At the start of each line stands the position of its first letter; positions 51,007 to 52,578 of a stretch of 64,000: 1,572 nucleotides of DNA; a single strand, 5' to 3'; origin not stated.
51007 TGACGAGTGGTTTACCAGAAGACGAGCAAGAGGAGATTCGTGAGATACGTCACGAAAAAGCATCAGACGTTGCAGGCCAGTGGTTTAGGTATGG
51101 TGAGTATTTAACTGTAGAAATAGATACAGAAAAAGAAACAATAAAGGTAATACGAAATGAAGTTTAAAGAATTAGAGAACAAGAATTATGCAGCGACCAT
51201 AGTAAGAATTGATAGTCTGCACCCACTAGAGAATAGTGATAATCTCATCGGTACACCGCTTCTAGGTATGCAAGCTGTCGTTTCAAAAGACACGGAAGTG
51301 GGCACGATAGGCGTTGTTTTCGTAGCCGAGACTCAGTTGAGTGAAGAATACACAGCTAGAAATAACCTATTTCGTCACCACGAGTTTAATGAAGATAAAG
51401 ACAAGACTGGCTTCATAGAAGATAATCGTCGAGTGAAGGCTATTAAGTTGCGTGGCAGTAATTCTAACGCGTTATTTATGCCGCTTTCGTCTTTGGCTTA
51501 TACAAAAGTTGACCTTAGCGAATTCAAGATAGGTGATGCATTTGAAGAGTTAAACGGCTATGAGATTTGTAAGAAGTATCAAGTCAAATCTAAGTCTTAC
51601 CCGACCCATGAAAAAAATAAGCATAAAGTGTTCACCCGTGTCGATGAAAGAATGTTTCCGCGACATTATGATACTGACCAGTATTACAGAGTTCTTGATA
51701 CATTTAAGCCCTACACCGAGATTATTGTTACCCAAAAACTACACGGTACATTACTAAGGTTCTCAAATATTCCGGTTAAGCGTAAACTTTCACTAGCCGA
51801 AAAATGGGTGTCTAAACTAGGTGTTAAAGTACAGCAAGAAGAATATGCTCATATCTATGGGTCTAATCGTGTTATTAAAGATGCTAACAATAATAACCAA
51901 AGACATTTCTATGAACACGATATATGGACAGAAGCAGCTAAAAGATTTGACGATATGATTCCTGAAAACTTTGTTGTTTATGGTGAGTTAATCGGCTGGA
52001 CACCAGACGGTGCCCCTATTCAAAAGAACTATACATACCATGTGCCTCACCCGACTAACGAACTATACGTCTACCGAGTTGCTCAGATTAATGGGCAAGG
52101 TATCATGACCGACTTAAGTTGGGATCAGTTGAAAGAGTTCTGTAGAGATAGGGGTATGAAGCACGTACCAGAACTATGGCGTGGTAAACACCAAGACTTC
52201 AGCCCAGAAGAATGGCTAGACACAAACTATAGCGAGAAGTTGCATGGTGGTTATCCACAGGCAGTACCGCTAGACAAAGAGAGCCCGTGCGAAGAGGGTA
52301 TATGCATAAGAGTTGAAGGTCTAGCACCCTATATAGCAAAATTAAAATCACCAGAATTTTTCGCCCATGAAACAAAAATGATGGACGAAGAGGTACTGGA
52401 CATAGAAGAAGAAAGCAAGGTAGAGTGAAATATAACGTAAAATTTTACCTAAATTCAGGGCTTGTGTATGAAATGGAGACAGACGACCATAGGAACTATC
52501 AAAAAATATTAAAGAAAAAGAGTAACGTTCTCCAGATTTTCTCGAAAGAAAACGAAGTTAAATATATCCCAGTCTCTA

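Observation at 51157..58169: Clustered tRNA repair, maturation and translation-rescue functions: Rnl2-like ligase, Pnkp, PTH2-like hydrolase, nucleotidyltransferase, DEDD exonuclease, CCA-adding enzyme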

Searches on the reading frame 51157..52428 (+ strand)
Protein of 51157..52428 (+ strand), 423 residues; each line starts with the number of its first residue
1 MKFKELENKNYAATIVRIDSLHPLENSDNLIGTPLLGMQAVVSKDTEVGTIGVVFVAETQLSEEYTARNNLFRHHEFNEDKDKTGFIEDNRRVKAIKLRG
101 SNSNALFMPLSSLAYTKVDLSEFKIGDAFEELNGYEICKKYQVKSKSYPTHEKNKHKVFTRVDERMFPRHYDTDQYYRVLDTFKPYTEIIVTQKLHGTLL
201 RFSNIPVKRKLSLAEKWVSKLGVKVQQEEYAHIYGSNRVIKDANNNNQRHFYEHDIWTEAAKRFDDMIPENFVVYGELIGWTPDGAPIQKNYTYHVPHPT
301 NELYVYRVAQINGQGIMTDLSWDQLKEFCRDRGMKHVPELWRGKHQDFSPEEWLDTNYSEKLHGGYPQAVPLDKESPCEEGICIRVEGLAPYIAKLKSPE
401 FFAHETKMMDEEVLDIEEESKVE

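Call 3: search_protein_families(library=pfam, proteins=[window:51157-52428:+], max_evalue=0.01)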
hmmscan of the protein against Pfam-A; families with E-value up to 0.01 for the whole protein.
window:51157-52428:+ (423 aa): 2 families
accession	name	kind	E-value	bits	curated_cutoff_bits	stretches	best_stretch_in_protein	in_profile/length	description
PF09414.15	RNA_ligase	-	1.2e-15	58.5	27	1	188-387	2-158/171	RNA ligase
PF21189.3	PHA02142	-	0.00012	22.9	27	1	13-110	2-92/92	PHA02142 OB-fold domain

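Call 4: search_protein_families(library=phrogs, proteins=[window:51157-52428:+], max_evalue=0.001)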
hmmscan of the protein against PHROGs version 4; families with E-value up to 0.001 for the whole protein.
window:51157-52428:+ (423 aa): 2 families
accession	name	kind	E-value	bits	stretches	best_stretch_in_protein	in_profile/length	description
phrog_968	-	DNA, RNA and nucleotide metabolism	3.8e-100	336.6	1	4-410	2-397/398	RNA ligase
phrog_548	-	DNA, RNA and nucleotide metabolism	7.9e-10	39.4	1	180-407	26-239/341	RNA ligase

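Call 7: search_dna_similar(query=window:51157-52428:+, collection=phages, mode=protein, max_rows=30)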
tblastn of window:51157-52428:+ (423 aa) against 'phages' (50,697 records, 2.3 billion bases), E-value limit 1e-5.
Records with a match: 379; places in all: 380; records where one place covers at least 80% of the query: 379.
Best place of each record, by identity: <60% 379.
By first word of the organism name: Mycobacterium 296; Microbacterium 27; Gordonia 22; Prevotella 15; Bacillus 8; Synechococcus 2; Alishewanella 2; Xanthomonas 1; Stenotrophomonas 1; Nitratidesulfovibrio 1; and 4 more.
By host as written in the record: Mycobacterium smegmatis mc2 155 208; Mycobacterium smegmatis mc#155 47; Mycobacterium smegmatis mc2155 20; Gordonia terrae 3612 20; Prevotella sp. 15; Microbacterium foliorum NRRL B-24224 SEA 9; Microbacterium foliorum NRRL B-24224 8; Mycobacterium sp. 7; and 23 more.
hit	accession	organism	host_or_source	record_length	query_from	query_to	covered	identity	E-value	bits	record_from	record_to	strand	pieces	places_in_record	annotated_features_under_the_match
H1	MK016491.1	Mycobacterium phage BaboJay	Mycobacterium smegmatis mc2 155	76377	1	420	99%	47.0%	6e-60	412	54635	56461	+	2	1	89: RNA ligase | 91: RNA ligase | 90: HNH endonuclease | 88: hypothetical protein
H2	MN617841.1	Mycobacterium phage DirkDirk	Mycobacterium smegmatis mc#155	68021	1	417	99%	46.8%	2e-119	388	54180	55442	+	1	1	83: RNA ligase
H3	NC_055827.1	Mycobacterium phage DirkDirk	Mycobacterium smegmatis mc#155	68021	1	417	99%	46.8%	2e-119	388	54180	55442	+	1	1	83: RNA ligase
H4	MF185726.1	Mycobacterium phage Appletree2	Mycobacterium smegmatis mc#155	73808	1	417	99%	46.8%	2e-119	388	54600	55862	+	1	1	85: RNA ligase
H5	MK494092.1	Mycobacterium phage Silverleaf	Mycobacterium smegmatis mc2 155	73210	1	417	99%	46.8%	3e-119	387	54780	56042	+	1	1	84: RNA ligase | 83: hypothetical protein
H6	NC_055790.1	Mycobacterium phage Silverleaf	Mycobacterium smegmatis mc2 155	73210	1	417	99%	46.8%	3e-119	387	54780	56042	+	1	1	84: RNA ligase | 83: hypothetical protein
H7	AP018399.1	Xanthomonas phage XacN1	Xanthomonas citri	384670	1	420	99%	46.4%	3e-129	416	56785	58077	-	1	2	RNA ligase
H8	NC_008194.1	Mycobacterium phage 244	Mycobacterium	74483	1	420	99%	46.4%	1e-122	397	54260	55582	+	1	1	RNA ligase | gp91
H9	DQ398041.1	Mycobacterium phage 244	Mycobacterium sp.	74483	1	420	99%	46.4%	1e-122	397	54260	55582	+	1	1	92: RNA ligase | 91: hypothetical protein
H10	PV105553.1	Mycobacterium phage Palpatine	Mycobacterium smegmatis mc#155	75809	1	420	99%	46.4%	1e-122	397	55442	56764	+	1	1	93: RNA ligase | 92: hypothetical protein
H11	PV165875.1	Mycobacterium phage Policronamos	Mycobacterium smegmatis mc#155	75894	1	420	99%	46.4%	1e-122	397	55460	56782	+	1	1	94: RNA ligase | 93: hypothetical protein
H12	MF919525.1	Mycobacterium phage Murica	Mycobacterium smegmatis mc2 155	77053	1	420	99%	46.4%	1e-122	397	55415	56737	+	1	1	RNA ligase | hypothetical protein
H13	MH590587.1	Mycobacterium phage xkcd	Mycobacterium smegmatis mc2 155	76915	1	420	99%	46.4%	3e-122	396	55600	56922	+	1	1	94: RNA ligase | 93: hypothetical protein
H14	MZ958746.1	Mycobacterium phage Enceladus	Mycobacterium smegmatis mc#155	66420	1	417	99%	46.6%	4e-118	384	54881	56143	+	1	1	83: RNA ligase | 82: DprA-like DNA processing chain A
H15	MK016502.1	Mycobacterium phage Pat3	Mycobacterium smegmatis mc2 155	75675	1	420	99%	46.2%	1e-124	403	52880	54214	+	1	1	88: RNA ligase | 87: hypothetical protein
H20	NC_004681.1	Mycobacterium phage Cjw1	Mycobacterium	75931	1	420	99%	46.2%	8e-122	395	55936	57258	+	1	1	RNA ligase | gp92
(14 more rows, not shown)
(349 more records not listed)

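Call 8: search_solved_structures(query=window:51157-52428:+, max_evalue=1, show_alignments=2)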
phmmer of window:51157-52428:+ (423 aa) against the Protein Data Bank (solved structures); distinct sequences matched with E-value up to 1: 0.

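Call 9: get_annotated_region(hit=H7, flank=12000)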
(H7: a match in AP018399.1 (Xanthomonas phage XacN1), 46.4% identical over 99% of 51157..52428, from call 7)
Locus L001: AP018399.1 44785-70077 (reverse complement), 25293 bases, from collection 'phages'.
description: Xanthomonas phage XacN1 DNA, complete genome.
organism: Xanthomonas phage XacN1 (NCBI taxid 2042251)
taxonomy: Viruses; Duplodnaviria; Heunggongvirae; Uroviricota; Caudoviricetes
host: Xanthomonas citri; source: -; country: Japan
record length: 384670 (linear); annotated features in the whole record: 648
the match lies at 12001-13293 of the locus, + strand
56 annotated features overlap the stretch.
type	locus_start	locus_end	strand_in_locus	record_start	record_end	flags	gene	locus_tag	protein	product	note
CDS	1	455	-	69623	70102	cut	-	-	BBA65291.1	predicted ORF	ORF143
CDS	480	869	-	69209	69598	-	-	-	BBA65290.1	predicted ORF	ORF142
CDS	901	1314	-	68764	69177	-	-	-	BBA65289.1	predicted ORF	ORF141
CDS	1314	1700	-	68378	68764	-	-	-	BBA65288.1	predicted ORF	ORF140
CDS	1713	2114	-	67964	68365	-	-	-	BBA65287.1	predicted ORF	ORF139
CDS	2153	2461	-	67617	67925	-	-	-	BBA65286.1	predicted ORF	ORF138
CDS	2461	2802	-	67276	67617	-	-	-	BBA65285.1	predicted ORF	ORF137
CDS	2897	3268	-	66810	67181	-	-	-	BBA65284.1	predicted ORF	ORF136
CDS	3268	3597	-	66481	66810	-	-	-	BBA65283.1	predicted ORF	ORF135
CDS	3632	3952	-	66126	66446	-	-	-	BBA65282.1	predicted ORF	ORF134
CDS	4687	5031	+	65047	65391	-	-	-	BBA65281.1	predicted ORF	ORF133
CDS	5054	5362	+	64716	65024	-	-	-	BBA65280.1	predicted ORF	ORF132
CDS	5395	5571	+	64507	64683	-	-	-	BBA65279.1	predicted ORF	ORF131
CDS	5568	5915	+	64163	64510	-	-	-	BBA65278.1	predicted ORF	ORF130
CDS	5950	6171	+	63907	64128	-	-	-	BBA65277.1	predicted ORF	ORF129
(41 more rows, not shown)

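Call 10: get_annotated_region(hit=H20, flank=6000)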
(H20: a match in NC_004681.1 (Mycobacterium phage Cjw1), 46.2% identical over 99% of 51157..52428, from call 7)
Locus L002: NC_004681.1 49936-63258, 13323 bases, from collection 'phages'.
description: Mycobacterium phage Cjw1, complete genome.
organism: Mycobacterium phage Cjw1 (NCBI taxid 2907830)
taxonomy: Viruses; Duplodnaviria; Heunggongvirae; Uroviricota; Caudoviricetes; Kostyavirus; Kostyavirus CJW1
host: Mycobacterium; source: -; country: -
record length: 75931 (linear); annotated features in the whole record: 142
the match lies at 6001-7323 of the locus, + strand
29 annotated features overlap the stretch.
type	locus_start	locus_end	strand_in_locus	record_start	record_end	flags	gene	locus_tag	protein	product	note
CDS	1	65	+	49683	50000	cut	-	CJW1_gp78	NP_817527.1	HNH endonuclease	-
CDS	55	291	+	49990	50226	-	-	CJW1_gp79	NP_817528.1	gp79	-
CDS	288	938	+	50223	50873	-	-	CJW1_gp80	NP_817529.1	gp80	-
CDS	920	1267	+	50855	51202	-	-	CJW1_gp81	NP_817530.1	gp81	-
CDS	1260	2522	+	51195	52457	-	-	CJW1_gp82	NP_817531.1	DnaB-like replicative helicase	-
CDS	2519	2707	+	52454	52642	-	-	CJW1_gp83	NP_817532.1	gp83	-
CDS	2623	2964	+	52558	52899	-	-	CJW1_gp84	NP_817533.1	transcriptional regulator WhiB-like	-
CDS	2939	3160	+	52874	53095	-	-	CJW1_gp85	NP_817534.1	gp85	-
CDS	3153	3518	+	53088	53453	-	-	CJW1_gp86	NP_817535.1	gp86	-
CDS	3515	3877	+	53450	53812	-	-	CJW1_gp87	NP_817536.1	gp87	-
CDS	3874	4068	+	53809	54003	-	-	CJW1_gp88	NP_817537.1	gp88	-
CDS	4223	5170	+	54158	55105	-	pseT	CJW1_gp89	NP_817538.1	polynucleotide kinase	5'-hydroxyl kinase, a 3'-phosphatase and a 2',3'-cyclic phosphodiesterase; catalyzes the transfer of the terminal ...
CDS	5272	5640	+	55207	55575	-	-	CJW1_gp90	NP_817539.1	gp90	-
CDS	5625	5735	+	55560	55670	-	-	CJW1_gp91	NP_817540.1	gp91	-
CDS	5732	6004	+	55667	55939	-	-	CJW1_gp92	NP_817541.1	gp92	-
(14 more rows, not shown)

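Call 11: find_homologous_proteins(query=window:51157-52428:+, max_evalue=0.00001)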
Query window:51157-52428:+ (423 aa): 1529 proteins with E <= 0.00001 among 3236 candidates; the best 120 are listed.
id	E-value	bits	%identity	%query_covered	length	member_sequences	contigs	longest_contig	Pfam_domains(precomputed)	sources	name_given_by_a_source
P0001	2.4e-291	984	100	100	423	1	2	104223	PF09414.16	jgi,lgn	-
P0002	3.1e-253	858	85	100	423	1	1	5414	PF09414.16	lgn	-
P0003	2.7e-250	849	84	100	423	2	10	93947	PF09414.16,PF21189.4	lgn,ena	-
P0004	1.1e-249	847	84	100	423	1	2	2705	PF09414.16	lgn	-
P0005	1.6e-248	843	84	100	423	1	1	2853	PF09414.16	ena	-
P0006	1.8e-248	843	84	100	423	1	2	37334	PF09414.16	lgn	-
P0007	2.6e-248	842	84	100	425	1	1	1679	PF09414.16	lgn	-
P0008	2.1e-247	839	84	100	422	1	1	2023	PF09414.16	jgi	jgi:hypothetical protein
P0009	3.1e-247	839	84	100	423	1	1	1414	PF09414.16,PF21189.4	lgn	-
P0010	3.1e-247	839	84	99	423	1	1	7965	PF09414.16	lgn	-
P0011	7.0e-247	838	82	100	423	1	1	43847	PF09414.16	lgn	-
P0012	9.5e-247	837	82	100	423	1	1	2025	PF09414.16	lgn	-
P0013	1.0e-246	837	84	100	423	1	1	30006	PF09414.16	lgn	-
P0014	2.1e-246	836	83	100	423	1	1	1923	PF09414.16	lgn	-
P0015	2.4e-246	836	84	100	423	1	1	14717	PF09414.16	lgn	-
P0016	3.8e-246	835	84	99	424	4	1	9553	PF09414.16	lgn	-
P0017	1.3e-245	833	83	100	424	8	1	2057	PF09414.16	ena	-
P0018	1.8e-244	830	82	100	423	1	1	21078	PF09414.16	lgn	-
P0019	3.6e-244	829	81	99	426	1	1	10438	PF09414.16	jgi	jgi:hypothetical protein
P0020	1.5e-243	827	82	100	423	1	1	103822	PF09414.16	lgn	-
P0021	1.7e-243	826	82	100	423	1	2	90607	PF09414.16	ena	-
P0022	2.1e-243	826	83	100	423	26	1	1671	PF09414.16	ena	-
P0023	2.3e-243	826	82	100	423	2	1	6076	PF09414.16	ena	-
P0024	4.0e-243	825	82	100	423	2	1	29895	PF09414.16,PF21189.4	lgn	-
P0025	7.0e-243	824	83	100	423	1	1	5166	PF09414.16,PF21189.4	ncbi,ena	-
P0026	1.6e-242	823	82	100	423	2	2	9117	PF09414.16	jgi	jgi:hypothetical protein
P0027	2.0e-242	823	81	100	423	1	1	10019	PF09414.16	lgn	-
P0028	2.5e-242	823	81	100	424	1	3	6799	PF09414.16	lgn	-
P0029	5.3e-242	821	83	100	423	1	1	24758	PF09414.16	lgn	-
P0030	1.7e-241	820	83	100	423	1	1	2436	PF09414.16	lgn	-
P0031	2.2e-241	819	81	100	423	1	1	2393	PF09414.16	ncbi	-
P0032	2.4e-241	819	80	100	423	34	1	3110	PF09414.16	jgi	jgi:hypothetical protein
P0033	1.1e-240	817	79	100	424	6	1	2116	PF09414.16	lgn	-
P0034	1.9e-240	816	81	100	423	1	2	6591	PF09414.16,PF21189.4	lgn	-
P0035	3.2e-240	816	81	100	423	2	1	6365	PF09414.16,PF21189.4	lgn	-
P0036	7.3e-240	814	80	100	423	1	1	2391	PF09414.16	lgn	-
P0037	7.0e-239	811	80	100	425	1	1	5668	PF09414.16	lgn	-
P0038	7.5e-239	811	80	97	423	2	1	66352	PF09414.16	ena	-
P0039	1.1e-238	810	81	100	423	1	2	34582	PF09414.16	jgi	jgi:hypothetical protein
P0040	2.7e-238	809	80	99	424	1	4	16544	PF09414.16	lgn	-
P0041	3.3e-237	806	80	100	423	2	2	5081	PF09414.16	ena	-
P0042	2.8e-236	803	80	99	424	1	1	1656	PF09414.16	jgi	jgi:hypothetical protein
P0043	1.6e-235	800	79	100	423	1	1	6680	PF09414.16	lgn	-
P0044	2.9e-233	793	78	100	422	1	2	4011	PF09414.16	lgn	-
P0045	1.1e-231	787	77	100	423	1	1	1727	PF09414.16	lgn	-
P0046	1.1e-231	787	78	100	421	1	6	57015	PF09414.16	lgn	-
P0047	8.9e-230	781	80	100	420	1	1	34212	PF09414.16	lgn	-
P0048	2.2e-229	780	77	97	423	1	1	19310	PF09414.16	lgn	-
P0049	1.1e-224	764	77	100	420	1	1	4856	PF09414.16,PF21189.4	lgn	-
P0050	2.7e-218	743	75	99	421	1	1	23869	PF09414.16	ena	-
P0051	1.1e-213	728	73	100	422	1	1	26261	PF09414.16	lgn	-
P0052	1.0e-212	725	72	100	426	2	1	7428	PF09414.16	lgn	-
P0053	2.4e-212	724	72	100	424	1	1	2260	PF09414.16,PF21189.4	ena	-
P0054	5.5e-193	660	67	100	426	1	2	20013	PF09414.16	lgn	-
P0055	4.4e-190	650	67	99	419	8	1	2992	PF09414.16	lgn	-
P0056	2.9e-179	615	61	100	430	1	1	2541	PF09414.16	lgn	-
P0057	2.2e-177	609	60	100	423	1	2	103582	PF09414.16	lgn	-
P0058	2.7e-176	605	62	100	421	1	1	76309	PF09414.16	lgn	-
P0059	1.9e-175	602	60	100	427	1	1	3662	PF09414.16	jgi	jgi:RNA ligase-like protein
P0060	5.3e-174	597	59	100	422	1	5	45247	PF09414.16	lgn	-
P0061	6.2e-174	597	59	100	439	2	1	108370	PF09414.16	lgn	-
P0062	3.4e-173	595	62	100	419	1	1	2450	PF09414.16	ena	-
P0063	7.8e-173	594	60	100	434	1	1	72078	PF09414.16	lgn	-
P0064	4.5e-172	591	61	98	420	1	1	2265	PF09414.16,PF21189.4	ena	-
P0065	9.6e-172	590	59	100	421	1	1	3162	PF09414.16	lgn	-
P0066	1.3e-171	590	60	100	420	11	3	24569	PF09414.16,PF21189.4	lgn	-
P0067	1.9e-171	589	61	100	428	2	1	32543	PF09414.16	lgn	-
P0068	7.3e-171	587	60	100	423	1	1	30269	PF09414.16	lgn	-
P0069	8.2e-171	587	61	100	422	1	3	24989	PF09414.16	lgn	-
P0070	4.3e-170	585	59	98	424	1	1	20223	PF09414.16,PF21189.4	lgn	-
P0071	6.6e-170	584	59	98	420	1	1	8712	PF09414.16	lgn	-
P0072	1.1e-169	583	58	99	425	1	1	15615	PF09414.16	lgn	-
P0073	3.3e-169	582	58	100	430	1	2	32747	PF09414.16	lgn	-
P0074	4.5e-169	581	58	99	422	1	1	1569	PF09414.16,PF21189.4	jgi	jgi:hypothetical protein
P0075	6.0e-169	581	59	98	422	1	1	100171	PF09414.16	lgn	-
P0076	6.2e-169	581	59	100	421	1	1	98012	PF09414.16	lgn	-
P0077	6.7e-169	581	58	100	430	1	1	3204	PF09414.16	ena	-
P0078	9.2e-169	580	59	98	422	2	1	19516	PF09414.16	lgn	-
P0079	4.3e-168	578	59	100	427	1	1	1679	PF09414.16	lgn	-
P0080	1.1e-167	577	59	100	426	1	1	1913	PF09414.16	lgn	-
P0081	6.5e-167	574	58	99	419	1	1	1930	PF09414.16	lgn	-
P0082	6.5e-166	571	56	100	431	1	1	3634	PF09414.16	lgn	-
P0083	6.7e-166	571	58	99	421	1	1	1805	PF09414.16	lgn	-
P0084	8.2e-166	570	56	100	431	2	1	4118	PF09414.16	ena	-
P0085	8.5e-166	570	56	100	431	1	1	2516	PF09414.16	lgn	-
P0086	8.5e-166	570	56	100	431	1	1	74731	PF09414.16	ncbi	-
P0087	8.8e-166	570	56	100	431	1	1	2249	PF09414.16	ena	-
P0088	1.7e-165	569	58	96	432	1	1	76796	PF09414.16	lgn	-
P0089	2.1e-165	569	58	99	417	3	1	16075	PF09414.16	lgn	-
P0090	2.1e-165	569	56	100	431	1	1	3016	PF09414.16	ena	-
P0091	2.2e-165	569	58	100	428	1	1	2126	PF09414.16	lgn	-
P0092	2.4e-165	569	58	100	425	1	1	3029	PF09414.16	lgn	-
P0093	3.1e-165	569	59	99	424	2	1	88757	PF09414.16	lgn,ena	-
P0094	3.4e-165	568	59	100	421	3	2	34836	PF09414.16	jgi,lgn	jgi:hypothetical protein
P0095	3.8e-165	568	59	98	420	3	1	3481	PF09414.16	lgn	-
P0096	4.1e-165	568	58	99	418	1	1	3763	PF09414.16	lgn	-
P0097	4.9e-165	568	58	100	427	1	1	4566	PF09414.16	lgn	-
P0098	1.1e-164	567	58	100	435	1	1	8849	PF09414.16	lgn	-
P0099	1.4e-164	566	58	100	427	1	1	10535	PF09414.16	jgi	jgi:RNA ligase-like protein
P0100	7.9e-164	564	58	99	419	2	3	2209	PF09414.16,PF21189.4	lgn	-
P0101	1.6e-163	563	57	99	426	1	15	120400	PF09414.16,PF21189.4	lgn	-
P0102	4.2e-163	562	59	100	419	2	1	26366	PF09414.16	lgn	-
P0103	4.8e-163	561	58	100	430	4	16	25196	PF09414.16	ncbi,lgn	-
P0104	8.6e-163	560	57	97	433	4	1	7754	PF09414.16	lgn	-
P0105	1.2e-162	560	56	99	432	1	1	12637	PF09414.16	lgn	-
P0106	3.8e-162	558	57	100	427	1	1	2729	PF09414.16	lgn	-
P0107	6.6e-162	558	57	100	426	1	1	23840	PF09414.16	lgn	-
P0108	1.6e-161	556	58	99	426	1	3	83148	PF09414.16,PF21189.4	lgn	-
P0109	2.0e-161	556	58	100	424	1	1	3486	PF09414.16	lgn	-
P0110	3.0e-161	555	57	98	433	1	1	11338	PF09414.16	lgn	-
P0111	5.8e-161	554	58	100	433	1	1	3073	PF09414.16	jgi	jgi:hypothetical protein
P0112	7.0e-161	554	56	100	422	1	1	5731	PF09414.16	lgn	-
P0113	7.3e-161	554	56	99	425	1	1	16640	PF09414.16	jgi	jgi:hypothetical protein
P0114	1.5e-160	553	57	100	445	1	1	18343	PF09414.16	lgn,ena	-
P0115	1.6e-160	553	57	100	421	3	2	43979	PF09414.16,PF21189.4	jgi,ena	-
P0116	1.7e-160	553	57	98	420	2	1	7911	PF09414.16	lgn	-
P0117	2.5e-160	552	56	100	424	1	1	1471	PF09414.16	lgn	-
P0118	3.3e-160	552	58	99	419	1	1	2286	PF09414.16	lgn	-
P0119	1.0e-159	550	56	100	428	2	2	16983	PF09414.16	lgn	-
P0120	1.7e-159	550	56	97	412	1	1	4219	PF09414.16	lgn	-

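Call 13: search_solved_structures(query=A1, max_evalue=1, show_alignments=3)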
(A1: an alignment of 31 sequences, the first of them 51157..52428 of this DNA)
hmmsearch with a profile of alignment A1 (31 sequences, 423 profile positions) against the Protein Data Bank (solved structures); distinct sequences matched with E-value up to 1: 2.
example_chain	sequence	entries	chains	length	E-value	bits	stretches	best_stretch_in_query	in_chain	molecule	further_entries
2hvq_A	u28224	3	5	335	0.15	14.3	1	285-350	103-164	Hypothetical 37.6 kDa protein in Gp24-hoc intergenic region | T4 RNA ligase 2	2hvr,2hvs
1s68_A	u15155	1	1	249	0.17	14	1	285-350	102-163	RNA Ligase 2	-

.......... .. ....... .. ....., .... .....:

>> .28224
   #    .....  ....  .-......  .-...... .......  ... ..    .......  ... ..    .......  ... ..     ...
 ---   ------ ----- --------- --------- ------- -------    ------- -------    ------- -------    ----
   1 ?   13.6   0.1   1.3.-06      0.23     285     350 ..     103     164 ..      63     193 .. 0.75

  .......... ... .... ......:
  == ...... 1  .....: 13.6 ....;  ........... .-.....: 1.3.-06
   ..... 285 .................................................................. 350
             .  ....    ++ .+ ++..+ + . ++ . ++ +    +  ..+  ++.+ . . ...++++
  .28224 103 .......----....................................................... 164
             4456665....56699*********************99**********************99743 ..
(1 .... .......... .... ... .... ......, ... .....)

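Call 31: find_related_loci(query=A2, collection=viral_contigs, flank=10000)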
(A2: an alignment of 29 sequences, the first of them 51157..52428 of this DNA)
Query A2 (423 aa) in viral_contigs; peptide patterns used: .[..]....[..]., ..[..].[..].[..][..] (x = any residue, [..] = any of these).
140 stretches matched a pattern; 113 encode a relative of the query (tblastn E <= 1e-3); the best 80 are kept; 79 distinct loci.
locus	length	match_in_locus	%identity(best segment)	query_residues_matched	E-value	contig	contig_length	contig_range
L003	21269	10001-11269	80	1-423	0e+0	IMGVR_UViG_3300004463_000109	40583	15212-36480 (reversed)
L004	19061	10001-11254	60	1-421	6e-178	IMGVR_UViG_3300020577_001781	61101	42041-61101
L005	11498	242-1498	53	1-422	2e-152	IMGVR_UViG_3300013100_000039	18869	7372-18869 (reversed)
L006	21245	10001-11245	50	1-419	1e-149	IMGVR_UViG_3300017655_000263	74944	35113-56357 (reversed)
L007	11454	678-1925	51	1-421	2e-147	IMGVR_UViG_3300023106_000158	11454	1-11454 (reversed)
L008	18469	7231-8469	50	1-417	4e-144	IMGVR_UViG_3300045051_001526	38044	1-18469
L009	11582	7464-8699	51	1-417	6e-143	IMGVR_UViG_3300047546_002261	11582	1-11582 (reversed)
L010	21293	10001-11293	53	1-422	5e-149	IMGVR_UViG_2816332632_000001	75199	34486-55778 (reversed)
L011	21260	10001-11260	52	1-418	3e-142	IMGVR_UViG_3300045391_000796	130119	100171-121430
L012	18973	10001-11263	49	1-423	5e-138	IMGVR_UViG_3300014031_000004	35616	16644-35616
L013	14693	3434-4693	49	2-420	2e-136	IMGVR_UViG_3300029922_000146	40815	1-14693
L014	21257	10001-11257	84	5-423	0e+0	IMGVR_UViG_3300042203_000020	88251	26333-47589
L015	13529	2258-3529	49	1-417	4e-134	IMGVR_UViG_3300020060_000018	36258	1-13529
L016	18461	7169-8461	48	1-417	5e-134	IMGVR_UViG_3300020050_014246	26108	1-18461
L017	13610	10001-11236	46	7-418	7e-133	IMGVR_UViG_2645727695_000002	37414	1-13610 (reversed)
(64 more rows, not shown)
